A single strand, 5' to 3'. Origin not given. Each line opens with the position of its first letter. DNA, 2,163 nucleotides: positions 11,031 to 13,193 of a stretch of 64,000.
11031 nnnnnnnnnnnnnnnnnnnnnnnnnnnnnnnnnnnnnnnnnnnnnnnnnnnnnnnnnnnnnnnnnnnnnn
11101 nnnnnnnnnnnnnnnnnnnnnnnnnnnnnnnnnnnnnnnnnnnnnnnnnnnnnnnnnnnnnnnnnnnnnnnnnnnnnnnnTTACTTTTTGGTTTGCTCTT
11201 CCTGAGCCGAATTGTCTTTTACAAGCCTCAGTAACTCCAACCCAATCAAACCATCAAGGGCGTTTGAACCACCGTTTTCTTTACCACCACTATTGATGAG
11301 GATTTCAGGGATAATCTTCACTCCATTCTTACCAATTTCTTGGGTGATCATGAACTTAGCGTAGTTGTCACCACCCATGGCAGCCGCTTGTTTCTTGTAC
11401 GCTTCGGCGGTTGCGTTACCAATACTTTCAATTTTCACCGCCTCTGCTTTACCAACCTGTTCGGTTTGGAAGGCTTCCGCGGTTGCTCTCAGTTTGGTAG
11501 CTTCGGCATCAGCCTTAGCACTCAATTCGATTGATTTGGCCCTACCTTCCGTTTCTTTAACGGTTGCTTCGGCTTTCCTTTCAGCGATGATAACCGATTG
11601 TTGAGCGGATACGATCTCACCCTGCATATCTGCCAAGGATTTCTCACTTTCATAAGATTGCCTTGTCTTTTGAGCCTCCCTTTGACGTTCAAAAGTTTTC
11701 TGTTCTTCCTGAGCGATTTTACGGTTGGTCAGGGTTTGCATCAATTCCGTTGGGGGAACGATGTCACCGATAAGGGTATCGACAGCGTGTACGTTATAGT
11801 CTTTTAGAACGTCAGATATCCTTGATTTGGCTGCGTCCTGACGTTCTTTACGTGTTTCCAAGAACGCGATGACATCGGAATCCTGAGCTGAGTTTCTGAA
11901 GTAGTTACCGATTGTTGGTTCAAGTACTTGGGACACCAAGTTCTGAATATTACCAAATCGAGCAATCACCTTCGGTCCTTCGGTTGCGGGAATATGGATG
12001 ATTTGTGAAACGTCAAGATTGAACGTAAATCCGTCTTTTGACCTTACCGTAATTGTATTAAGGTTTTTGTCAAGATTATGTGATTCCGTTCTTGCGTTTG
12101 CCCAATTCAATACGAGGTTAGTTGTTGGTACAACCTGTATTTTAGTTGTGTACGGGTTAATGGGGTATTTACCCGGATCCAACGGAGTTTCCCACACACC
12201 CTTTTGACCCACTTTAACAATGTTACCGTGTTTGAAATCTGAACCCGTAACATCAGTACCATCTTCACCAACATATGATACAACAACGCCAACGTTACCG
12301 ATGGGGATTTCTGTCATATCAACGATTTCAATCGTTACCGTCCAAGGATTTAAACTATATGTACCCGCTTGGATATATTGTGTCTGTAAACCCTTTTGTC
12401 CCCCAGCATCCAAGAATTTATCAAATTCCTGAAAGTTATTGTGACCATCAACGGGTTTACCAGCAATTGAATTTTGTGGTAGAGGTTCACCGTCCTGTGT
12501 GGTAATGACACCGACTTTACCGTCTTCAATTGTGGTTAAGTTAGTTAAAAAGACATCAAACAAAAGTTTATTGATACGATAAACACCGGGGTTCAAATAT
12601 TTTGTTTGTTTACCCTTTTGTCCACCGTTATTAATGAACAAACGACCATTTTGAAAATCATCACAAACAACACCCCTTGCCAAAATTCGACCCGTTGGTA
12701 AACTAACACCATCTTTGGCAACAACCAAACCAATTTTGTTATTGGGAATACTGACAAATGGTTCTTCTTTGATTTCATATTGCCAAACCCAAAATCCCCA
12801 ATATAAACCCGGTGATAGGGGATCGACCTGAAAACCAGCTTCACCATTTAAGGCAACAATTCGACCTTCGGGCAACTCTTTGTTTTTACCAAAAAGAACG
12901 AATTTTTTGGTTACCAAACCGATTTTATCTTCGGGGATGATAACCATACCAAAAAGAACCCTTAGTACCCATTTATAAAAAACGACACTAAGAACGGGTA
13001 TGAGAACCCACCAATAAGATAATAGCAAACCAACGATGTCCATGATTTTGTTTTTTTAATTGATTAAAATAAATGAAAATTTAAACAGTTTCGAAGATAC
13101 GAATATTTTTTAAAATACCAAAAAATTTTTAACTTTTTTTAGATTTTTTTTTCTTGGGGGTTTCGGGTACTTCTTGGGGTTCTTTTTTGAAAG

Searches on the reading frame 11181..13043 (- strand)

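Call 52: search_protein_families(library=pfam, proteins=[window:11181-13043:-], max_evalue=0.00001)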
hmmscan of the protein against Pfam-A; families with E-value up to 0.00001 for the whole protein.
window:11181-13043:- (620 aa): 1 family
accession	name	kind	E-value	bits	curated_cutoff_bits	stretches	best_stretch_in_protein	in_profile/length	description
PF01145.31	Band_7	-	7e-25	88.5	23.6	1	273-458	19-175/176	SPFH domain / Band 7 family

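Call 53: search_protein_families(library=phrogs, proteins=[window:11181-13043:-], max_evalue=0.00001)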
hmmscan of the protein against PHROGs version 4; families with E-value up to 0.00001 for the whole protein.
window:11181-13043:- (620 aa): 1 family
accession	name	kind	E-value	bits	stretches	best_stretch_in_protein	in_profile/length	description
phrog_200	-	other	1.1e-16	62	1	244-539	102-336/379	lipoprotein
